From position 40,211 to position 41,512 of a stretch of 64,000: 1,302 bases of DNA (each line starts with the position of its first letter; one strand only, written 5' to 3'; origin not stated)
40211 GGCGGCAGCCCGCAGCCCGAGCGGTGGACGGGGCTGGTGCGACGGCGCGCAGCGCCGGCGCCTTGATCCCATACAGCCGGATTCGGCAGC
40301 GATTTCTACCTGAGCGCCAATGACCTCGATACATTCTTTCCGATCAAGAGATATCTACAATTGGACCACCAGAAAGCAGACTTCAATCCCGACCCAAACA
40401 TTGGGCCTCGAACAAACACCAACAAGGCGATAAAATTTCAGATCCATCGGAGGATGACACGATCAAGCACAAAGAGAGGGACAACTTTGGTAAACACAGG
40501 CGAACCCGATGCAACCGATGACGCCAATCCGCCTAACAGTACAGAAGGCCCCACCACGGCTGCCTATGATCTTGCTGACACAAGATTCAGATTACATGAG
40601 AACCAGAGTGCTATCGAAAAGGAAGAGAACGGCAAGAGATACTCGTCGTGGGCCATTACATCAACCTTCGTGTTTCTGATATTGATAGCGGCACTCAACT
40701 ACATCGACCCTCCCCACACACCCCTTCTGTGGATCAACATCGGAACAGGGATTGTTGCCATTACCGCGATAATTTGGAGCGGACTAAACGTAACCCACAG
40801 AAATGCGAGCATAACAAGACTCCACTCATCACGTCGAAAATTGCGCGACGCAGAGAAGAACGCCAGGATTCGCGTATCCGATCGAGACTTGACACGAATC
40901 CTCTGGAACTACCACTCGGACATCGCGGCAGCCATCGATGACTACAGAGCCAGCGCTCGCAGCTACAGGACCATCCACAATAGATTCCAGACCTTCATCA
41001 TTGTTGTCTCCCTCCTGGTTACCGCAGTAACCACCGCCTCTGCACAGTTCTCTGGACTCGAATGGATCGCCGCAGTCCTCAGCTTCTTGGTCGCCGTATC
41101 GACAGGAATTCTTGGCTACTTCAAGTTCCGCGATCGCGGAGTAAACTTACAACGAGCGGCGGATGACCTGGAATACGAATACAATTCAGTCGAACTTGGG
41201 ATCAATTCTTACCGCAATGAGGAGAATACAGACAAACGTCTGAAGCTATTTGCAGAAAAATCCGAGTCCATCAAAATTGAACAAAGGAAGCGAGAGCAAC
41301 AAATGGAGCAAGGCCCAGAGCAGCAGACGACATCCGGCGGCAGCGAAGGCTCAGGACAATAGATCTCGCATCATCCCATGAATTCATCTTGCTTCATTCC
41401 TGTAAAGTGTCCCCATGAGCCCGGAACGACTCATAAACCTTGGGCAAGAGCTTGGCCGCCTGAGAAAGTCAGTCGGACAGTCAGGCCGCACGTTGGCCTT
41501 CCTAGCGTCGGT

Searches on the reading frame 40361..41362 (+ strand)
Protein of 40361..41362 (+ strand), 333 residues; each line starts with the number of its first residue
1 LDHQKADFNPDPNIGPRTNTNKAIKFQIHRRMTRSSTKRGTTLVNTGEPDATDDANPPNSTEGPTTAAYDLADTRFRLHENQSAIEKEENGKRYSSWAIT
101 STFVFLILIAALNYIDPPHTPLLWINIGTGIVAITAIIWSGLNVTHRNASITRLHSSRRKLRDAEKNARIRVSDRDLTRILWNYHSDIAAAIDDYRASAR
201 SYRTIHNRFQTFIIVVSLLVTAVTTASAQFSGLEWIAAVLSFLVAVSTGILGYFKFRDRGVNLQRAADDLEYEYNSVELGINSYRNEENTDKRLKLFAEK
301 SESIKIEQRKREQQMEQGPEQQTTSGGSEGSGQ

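Call 3: search_protein_families(library=pfam, proteins=[window:40361-41362:+], max_evalue=0.01)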
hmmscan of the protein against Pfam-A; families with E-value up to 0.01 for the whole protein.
window:40361-41362:+ (333 aa): 5 families
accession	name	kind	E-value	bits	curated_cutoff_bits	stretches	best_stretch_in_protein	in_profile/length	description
PF14015.11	DUF4231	-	1.3e-08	35.7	24.7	1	194-291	5-102/103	Protein of unknown function (DUF4231)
PF18160.6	SLATT_5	-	0.00096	19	29.5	0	211-295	42-124/192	SMODS and SLOG-associating 2TM effector domain family 5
PF18142.6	SLATT_fungal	-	0.0013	19.2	26.5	1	191-273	2-84/121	SMODS and SLOG-associating 2TM effector domain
PF18181.6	SLATT_1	-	0.0015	19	26.3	1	193-304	11-114/122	SMODS and SLOG-associating 2TM effector domain 1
PF20990.2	DUF2207_C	-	0.0074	16.4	33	0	87-154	128-199/247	Predicted membrane protein (DUF2207) C-terminal domain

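Call 13: search_protein_families(library=padloc, proteins=[window:40361-41362:+], max_evalue=0.01)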
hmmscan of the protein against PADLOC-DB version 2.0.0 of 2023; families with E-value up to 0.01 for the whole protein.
window:40361-41362:+ (333 aa): 2 families
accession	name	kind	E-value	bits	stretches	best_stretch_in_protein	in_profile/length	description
PDLC03819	RTasSLATT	-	0.00028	18.7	0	203-287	25-107/176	DRT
PDLC00712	Effector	-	0.0048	15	1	207-302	38-136/171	2TM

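Call 14: find_homologous_proteins(query=window:40361-41362:+)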
Query window:40361-41362:+ (333 aa): 30 proteins with E <= 0.001 among 2552 candidates.
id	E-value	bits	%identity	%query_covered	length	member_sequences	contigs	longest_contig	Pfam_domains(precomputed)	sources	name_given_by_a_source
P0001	1.6e-194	663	100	91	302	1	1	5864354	PF14015.12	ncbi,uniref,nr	ncbi:DUF4231 domain-containing protein [Spiractinospora alimapuensis]|uniref:DUF4231 domain-containi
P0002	5.2e-166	570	89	87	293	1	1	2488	PF14015.12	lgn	-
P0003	9.9e-113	395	69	78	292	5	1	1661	-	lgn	-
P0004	2.6e-102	360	64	78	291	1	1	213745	PF14015.12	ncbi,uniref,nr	ncbi:SLATT domain-containing protein [Nocardiopsis sp. FIRDI 009]|uniref:SLATT domain-containing pro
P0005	1.2e-99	352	58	81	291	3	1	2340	PF18181.7,PF14015.12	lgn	-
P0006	2.7e-86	308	54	81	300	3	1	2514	PF14015.12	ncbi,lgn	-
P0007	8.4e-85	303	53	82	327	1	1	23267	PF14015.12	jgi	jgi:membrane protease YdiL (CAAX protease family)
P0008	8.6e-85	303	52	81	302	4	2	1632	PF14015.12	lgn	-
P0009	4.4e-84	301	52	85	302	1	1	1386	PF14015.12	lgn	-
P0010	1.7e-81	292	50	87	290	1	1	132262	PF14015.12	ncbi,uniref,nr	ncbi:DUF4231 domain-containing protein [Nocardiopsis suaedae]|uniref:DUF4231 domain-containing prote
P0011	2.4e-74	269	48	81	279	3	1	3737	PF14015.12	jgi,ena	-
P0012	7.9e-72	260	48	78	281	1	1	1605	PF14015.12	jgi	jgi:Protein of unknown function (DUF4231)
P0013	6.2e-70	254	47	81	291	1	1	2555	PF14015.12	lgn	-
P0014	9.3e-69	250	46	83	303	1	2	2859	PF14015.12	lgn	-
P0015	3.4e-68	248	48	78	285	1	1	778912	-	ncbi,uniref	ncbi:DUF4231 domain-containing protein [Streptomyces harbinensis]|uniref:SLATT domain-containing pro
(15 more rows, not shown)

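Call 17: find_related_loci(query=A2, collection=genome_contigs, flank=10000)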
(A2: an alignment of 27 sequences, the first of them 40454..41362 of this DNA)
Query A2 (302 aa) in genome_contigs; peptide patterns used: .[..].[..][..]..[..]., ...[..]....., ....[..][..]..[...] (x = any residue, [..] = any of these).
383 stretches matched a pattern; 168 encode a relative of the query (tblastn E <= 1e-3); the best 80 are kept; 80 distinct loci.
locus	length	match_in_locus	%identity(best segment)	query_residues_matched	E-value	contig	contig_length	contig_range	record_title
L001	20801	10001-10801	64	30-289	6e-107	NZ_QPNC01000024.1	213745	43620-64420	Nocardiopsis sp. FIRDI 009 contig_24, whole genome shotgun sequence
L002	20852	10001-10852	50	12-300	2e-87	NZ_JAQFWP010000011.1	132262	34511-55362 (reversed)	Nocardiopsis suaedae strain LSu2-4 NODE_11_length_132262_cov_28.968398, whole genome shotgun sequence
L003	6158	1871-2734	46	21-300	3e-63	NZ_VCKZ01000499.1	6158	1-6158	Actinomadura geliboluensis strain A8036 NODE_634_length_6158_cov_8.54435, whole genome shotgun sequence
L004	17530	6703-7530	42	30-297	2e-62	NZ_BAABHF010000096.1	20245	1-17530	Actinoallomurus oryzae strain JCM 17933 sequence096, whole genome shotgun sequence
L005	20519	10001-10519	57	129-296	3e-58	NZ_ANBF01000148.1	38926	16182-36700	Nocardiopsis salina YIM 90010 contig_148, whole genome shotgun sequence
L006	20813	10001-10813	41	31-301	2e-54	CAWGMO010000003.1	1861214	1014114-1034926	MAG: uncultured Actinomycetota bacterium isolate MFD01213.bin.1.173 genome assembly, contig: contig_2553, whole genome s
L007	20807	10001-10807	36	31-294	6e-42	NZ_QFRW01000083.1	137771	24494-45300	Glycomyces dulcitolivorans strain SJ-25 scaffold83, whole genome shotgun sequence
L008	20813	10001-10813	36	30-298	1e-41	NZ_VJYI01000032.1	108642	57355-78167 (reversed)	Nonomuraea sp. SYSU D8015 Scaffold30_1, whole genome shotgun sequence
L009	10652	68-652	41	102-289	2e-39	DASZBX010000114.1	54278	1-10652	MAG TPA_asm: Actinocrinis sp. isolate SMAG_U6427 k141_9385, whole genome shotgun sequence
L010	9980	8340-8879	40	124-302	1e-32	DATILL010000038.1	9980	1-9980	MAG TPA_asm: Mycobacteriales bacterium isolate SMAG_U15743 k141_2664942, whole genome shotgun sequence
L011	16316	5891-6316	37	153-294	5e-31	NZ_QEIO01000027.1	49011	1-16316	Marinitenerispora sediminis strain TPS16 scaffold_26, whole genome shotgun sequence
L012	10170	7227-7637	42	153-289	3e-31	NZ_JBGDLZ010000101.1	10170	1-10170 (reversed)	Streptomyces lycopersici strain NEAU-383 Scaffold101, whole genome shotgun sequence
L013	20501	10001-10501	35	120-294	3e-31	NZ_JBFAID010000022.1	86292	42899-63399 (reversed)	Micromonospora sp. NPDC050686 NPDC050686_39_G5.ctg-0022, whole genome shotgun sequence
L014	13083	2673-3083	43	153-289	5e-31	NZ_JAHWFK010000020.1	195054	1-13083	Paractinoplanes polyasparticus strain TRM66264-DLM contig20, whole genome shotgun sequence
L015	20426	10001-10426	41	153-294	4e-31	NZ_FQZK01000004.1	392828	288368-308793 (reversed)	Nocardiopsis flavescens strain CGMCC 4.5723, whole genome shotgun sequence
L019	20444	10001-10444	44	152-300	2e-29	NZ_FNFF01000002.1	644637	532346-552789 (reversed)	Streptomyces indicus strain CGMCC 4.5727, whole genome shotgun sequence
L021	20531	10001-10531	36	129-300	2e-29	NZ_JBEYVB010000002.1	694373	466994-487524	Micromonospora sp. NPDC047074 NPDC047074_49_B6.ctg-0002, whole genome shotgun sequence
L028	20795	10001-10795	33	24-289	6e-29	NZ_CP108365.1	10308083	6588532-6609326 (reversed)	Streptomyces sp. NBC_01340 chromosome, complete genome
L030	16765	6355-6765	40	153-289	2e-28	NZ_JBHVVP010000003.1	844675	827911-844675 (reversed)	Streptomyces sp. NPDC058198 NPDC058198_383_D2.ctg-0003, whole genome shotgun sequence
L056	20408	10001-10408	36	153-289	8e-26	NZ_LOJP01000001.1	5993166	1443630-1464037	Actinoplanes sp. TFC3 Actinoplanes_sp._strain_TFC3_1, whole genome shotgun sequence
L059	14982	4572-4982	38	153-289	1e-25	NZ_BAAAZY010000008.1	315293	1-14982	Streptomyces shaanxiensis strain JCM 16925 sequence08, whole genome shotgun sequence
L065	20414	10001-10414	43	161-298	2e-25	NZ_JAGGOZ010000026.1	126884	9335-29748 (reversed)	Streptomyces sp. ISL-94 ISL94_27, whole genome shotgun sequence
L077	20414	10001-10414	43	161-298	1e-24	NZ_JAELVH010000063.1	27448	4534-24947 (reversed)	Streptomyces poriferorum strain P01-B04 scaffold63_size27448, whole genome shotgun sequence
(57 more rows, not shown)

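Call 22: search_protein_families(library=pfam, proteins=[L059:7576-8334:+, L056:9083-9559:+, L001:7215-8279:+, L077:15331-16104:+, L028:10860-11228:+, L021:11573-13048:-, L006:11910-13496:+, L065:13567-14829:-, L030:303-914:+, L019:7795-8265:+], max_evalue=0.001)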
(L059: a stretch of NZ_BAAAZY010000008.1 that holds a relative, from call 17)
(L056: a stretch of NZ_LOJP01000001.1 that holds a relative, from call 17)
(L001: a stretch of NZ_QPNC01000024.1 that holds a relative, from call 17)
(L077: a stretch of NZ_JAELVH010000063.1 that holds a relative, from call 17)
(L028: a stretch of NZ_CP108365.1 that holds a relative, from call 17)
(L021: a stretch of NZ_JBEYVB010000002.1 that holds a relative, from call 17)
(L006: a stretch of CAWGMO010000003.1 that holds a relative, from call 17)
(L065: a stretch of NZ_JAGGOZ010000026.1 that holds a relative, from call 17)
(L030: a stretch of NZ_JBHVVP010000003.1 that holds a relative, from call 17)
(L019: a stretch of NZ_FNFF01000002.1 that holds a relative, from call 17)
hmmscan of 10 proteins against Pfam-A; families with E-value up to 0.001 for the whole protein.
L059:7576-8334:+ (252 aa): 2 families
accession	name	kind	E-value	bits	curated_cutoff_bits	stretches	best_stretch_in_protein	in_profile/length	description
PF07702.18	UTRA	-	1.8e-17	63.9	23.8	1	111-238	14-137/141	UTRA domain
PF00392.27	GntR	-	1.5e-15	57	27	1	6-69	1-64/64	Bacterial regulatory proteins, gntR family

L056:9083-9559:+ (158 aa): 1 family
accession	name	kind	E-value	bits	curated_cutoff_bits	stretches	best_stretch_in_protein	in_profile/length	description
PF04472.17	SepF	-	3.7e-11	43.5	27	1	91-155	4-67/72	Cell division protein SepF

L001:7215-8279:+ (354 aa): 2 families
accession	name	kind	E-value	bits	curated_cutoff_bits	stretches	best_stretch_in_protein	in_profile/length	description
PF00005.33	ABC_tran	-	3.8e-25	89.5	25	1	79-207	3-136/137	ABC transporter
PF13304.12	AAA_21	-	1.6e-14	55.1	27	1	163-236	221-298/304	AAA domain, putative AbiEii toxin, Type IV TA system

L077:15331-16104:+ (257 aa): 0 families

L028:10860-11228:+ (122 aa): 0 families

L021:11573-13048:- (491 aa): 0 families

L006:11910-13496:+ (528 aa): 4 families
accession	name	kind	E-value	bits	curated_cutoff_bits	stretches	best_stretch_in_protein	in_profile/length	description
PF07690.21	MFS_1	-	4.7e-55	187.3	33.4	1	30-422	1-346/347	Major Facilitator Superfamily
PF06609.19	TRI12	-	3.5e-26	92.2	23.2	1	43-444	62-479/599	Fungal trichothecene efflux pump (TRI12)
PF00083.30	Sugar_tr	-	2.6e-09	36.9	22.3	1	61-193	48-186/452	Sugar (and other) transporter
PF13347.12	MFS_2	-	0.0002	20.5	27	1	273-427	220-378/427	MFS/sugar transport protein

L065:13567-14829:- (420 aa): 2 families
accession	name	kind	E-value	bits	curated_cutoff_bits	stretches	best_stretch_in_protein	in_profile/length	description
PF13560.12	HTH_31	-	4.2e-07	30.6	27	1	18-64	1-47/64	Helix-turn-helix domain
PF01381.28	HTH_3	-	5.1e-07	30.1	23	1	23-56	1-34/55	Helix-turn-helix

L030:303-914:+ (203 aa): 0 families

L019:7795-8265:+ (156 aa): 1 family
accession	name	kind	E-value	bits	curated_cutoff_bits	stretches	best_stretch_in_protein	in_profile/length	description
PF00293.34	NUDIX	-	2.2e-19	70.2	21.1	1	20-137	4-125/134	NUDIX domain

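Call 25: search_dna_similar(query=window:40454-41362:+, collection=phages, mode=protein, max_evalue=0.001)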
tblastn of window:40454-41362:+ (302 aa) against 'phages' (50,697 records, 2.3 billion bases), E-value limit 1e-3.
No match.

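Call 26: search_dna_similar(query=window:40454-41362:+, collection=plasmids, mode=protein, max_evalue=0.001)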
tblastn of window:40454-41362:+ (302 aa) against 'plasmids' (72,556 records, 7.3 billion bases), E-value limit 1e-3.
Records with a match: 38; places in all: 41; records where one place covers at least 80% of the query: 0.
Best place of each record, by identity: <60% 38.
By first word of the organism name: Streptomyces 38.
By predicted mobility (MOB-suite, as given by PLSDB): mobilizable 21; non-mobilizable 17.
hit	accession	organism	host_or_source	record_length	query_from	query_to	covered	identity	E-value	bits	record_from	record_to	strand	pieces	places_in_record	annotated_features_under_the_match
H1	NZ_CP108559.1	Streptomyces sp. NBC_01205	-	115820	122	286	55%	33.3%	6e-9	64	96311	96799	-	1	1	DUF4231 domain-containing protein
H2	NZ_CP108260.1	Streptomyces sp. NBC_00055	-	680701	153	286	44%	38.1%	2e-12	75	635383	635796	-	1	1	SLATT domain-containing protein | hypothetical protein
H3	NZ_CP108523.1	Streptomyces sp. NBC_01230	-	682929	153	286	44%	38.1%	2e-12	75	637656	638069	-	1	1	SLATT domain-containing protein | hypothetical protein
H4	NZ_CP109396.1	Streptomyces sp. NBC_01527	-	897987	153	286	44%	38.1%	2e-12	75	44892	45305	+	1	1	hypothetical protein (x2)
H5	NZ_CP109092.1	Streptomyces scopuliridis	-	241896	153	286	44%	37.4%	7e-12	73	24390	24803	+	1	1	DUF4231 domain-containing protein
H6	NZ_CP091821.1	Streptomyces sp. NBU3104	mixed culture,sponge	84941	153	286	44%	37.4%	7e-12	73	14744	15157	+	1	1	DUF4231 domain-containing protein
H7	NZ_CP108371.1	Streptomyces sp. NBC_01335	-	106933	153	286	44%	37.4%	1e-11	73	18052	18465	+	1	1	DUF4231 domain-containing protein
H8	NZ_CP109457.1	Streptomyces sp. NBC_01456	-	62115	153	286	44%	37.4%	1e-11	72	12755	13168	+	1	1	DUF4231 domain-containing protein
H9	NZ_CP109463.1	Streptomyces sp. NBC_01454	-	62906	153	286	44%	37.4%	1e-11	72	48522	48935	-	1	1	DUF4231 domain-containing protein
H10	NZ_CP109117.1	Streptomyces sp. NBC_01768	-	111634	153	286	44%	37.4%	2e-11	72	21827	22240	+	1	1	SLATT domain-containing protein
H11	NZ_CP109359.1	Streptomyces sp. NBC_01562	-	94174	153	286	44%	37.4%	8e-11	70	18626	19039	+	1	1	DUF4231 domain-containing protein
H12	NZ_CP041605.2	Streptomyces sp. S1D4-14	Isolated strain,Microscale soil grain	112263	153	286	44%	37.4%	9e-11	70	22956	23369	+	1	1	DUF4231 domain-containing protein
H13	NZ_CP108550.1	Streptomyces sp. NBC_01210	-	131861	153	286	44%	36.7%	7e-11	70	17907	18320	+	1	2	DUF4231 domain-containing protein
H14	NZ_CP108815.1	Streptomyces sp. NBC_00868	-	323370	153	286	44%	36.0%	1e-11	72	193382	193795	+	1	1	DUF4231 domain-containing protein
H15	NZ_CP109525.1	Streptomyces anulatus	-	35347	151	286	45%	35.3%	5e-12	74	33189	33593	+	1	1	SLATT domain-containing protein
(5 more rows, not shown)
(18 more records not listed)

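Call 40: predict_structure(alignment_id=A2)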
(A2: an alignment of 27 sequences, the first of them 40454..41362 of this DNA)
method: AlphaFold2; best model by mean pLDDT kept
length: 302 residues; sequences in the alignment: 27
mean_pLDDT: 78.5   pTM: 0.61
mean pLDDT of the five models: 78.5, 73.4, 71.7, 71.4, 66.1
residues with pLDDT >= 90: 45; 70-90: 195; 50-70: 38; < 50: 24
segments of 3 or more residues with pLDDT < 50: 1-3, 9-17, 19-28
pLDDT, mean of each block of 10 residues (from residue 1): 46 47 47 80 92 91 84 77 63 74 85 90 93 85 77 85 88 87 85 83 83 85 84 90 83 71 86 88 74 55 58
secondary structure, 60 per line:
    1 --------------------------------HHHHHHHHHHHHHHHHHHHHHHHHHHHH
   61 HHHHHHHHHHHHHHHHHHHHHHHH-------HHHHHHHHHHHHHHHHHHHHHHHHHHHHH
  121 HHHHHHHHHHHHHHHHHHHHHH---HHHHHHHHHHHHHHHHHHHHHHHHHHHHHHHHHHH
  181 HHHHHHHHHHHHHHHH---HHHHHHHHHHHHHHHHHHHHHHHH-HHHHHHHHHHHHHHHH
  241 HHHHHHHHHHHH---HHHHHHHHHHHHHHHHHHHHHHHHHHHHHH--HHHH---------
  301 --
elements in order: H33-84 H92-142 H146-196 H200-223 H225-252 H256-285 H288-291

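Call 44: search_solved_structures(query=A2, max_evalue=1)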
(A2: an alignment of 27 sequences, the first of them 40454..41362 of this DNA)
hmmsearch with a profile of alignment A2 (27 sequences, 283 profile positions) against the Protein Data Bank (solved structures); distinct sequences matched with E-value up to 1: 0.

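Call 45: fold_search(model_id=the predicted structure, library=pdb)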
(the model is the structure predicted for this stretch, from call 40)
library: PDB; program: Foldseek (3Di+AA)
matches with E <= 10: 171; with E <= 0.001: 0
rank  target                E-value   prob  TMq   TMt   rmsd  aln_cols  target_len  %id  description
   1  3lll_A                6.9e-01  0.38  0.26  0.27  36.4       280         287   12  Crystal structure of mouse pacsin2 F-BAR domain (released 2010-05-26)
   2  7zda_C                8.4e-01  0.30  0.23  0.15  16.3       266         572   10  IF(apo/asym) conformation of CydDC in ADP+Pi(CydC)/ATP(CydD) bound state (Dataset-2) (released 2023-04-19)
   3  3q84_A                9.3e-01  0.38  0.26  0.27  35.5       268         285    8  Crystal structure of human PACSIN 1 F-BAR domain (released 2012-02-22)
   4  8j07_i9               9.3e-01  0.20  0.23  0.07  43.3       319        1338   12  96nm repeat of human respiratory doublet microtubule and associated axonemal complexes (released 2023-07-26)
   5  4nqi_C                9.7e-01  0.28  0.22  0.27  37.6       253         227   10  Structure of the N-terminal I-BAR domain (1-259) of D.Discoideum IBARa (released 2014-02-05)
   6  4nqi_A                1.1e+00  0.23  0.23  0.30  37.6       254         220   11  Structure of the N-terminal I-BAR domain (1-259) of D.Discoideum IBARa (released 2014-02-05)
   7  7zds_C                1.2e+00  0.30  0.25  0.16  16.7       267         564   11  IF(apo/as isolated) conformation of CydDC mutant (E500Q.C) (Dataset-18) (released 2023-04-19)
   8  2x3w_B                1.2e+00  0.30  0.26  0.27  34.8       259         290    9  structure of mouse syndapin I (crystal form 2) (released 2010-04-07)
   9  3q0k_D                1.3e+00  0.30  0.27  0.28  35.6       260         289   12  Crystal structure of Human PACSIN 2 F-BAR (released 2012-02-15)
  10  4bne_B                1.4e+00  0.33  0.26  0.27  36.1       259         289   10  Pacsin2 Interacts with Membranes and Actin-Filaments (released 2014-05-14)
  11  4bne_A                1.4e+00  0.25  0.27  0.28  36.5       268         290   11  Pacsin2 Interacts with Membranes and Actin-Filaments (released 2014-05-14)
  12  3abh_A                1.5e+00  0.25  0.26  0.27  33.5       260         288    7  Crystal structure of the EFC/F-BAR domain of human PACSIN2/Syndapin II (2.0 A) (released 2010-04-14)
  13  8j2f_A                1.6e+00  0.99  0.30  0.24   1.8        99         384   12  Human neutral shpingomyelinase (released 2023-12-06)
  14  6iko_B                1.6e+00  0.18  0.24  0.24  40.9       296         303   11  Crystal structure of mouse GAS7cb (released 2019-10-16)
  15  7zdu_C                1.7e+00  0.30  0.28  0.18  14.9       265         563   12  Occ(apo/return) conformation of CydDC mutant (E500Q.C) in ATP(CydC)/ATP(CydD) bound state (Dataset-19) (released 2023-04-19)
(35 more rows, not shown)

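Call 46: find_encoding_contigs(protein=P0002, flank=10000, max_places=3)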
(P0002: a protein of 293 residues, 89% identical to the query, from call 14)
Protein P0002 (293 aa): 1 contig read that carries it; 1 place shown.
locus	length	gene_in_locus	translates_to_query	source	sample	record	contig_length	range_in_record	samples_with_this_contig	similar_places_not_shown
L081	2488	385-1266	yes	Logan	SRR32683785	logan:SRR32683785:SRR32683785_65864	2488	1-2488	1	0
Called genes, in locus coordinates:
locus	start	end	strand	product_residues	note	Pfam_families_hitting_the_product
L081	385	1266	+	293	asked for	PF14015:DUF4231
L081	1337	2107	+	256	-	PF13560:HTH_31, PF19054:DUF5753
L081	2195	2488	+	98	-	?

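Call 57: find_related_loci(query=A2, collection=viral_contigs, flank=10000)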
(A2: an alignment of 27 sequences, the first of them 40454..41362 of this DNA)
Query A2 (302 aa) in viral_contigs; peptide patterns used: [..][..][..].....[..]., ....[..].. (x = any residue, [..] = any of these).
216 stretches matched a pattern, but none encodes a relative of the query by tblastn (E <= 1e-3).

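Call 59: search_protein_families(library=pfam, proteins=[L056:9560-10429:+, L005:10570-11310:-], max_evalue=0.001)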
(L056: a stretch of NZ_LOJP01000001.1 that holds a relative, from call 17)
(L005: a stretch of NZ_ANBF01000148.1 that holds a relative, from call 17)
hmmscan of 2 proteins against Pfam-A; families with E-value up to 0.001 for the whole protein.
L056:9560-10429:+ (289 aa): 1 family
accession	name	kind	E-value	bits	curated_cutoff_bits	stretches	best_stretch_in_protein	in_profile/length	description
PF14015.11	DUF4231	-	0.00075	20.3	24.7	0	158-250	5-97/103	Protein of unknown function (DUF4231)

L005:10570-11310:- (246 aa): 5 families
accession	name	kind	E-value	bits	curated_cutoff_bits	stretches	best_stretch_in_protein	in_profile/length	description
PF13693.12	HTH_35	-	6.9e-06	26.4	25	1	8-69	10-69/75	Winged helix-turn-helix DNA-binding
PF01381.28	HTH_3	-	0.0003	21.2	23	1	5-57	1-54/55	Helix-turn-helix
PF13384.12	HTH_23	-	0.0003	21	24.6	1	9-35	13-39/50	Homeodomain-like domain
PF13560.12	HTH_31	-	0.00033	21.3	27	1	5-53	6-56/64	Helix-turn-helix domain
PF13542.12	HTH_Tnp_ISL3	-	0.00067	19.5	27.4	0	11-34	24-47/51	Helix-turn-helix domain of transposase family ISL3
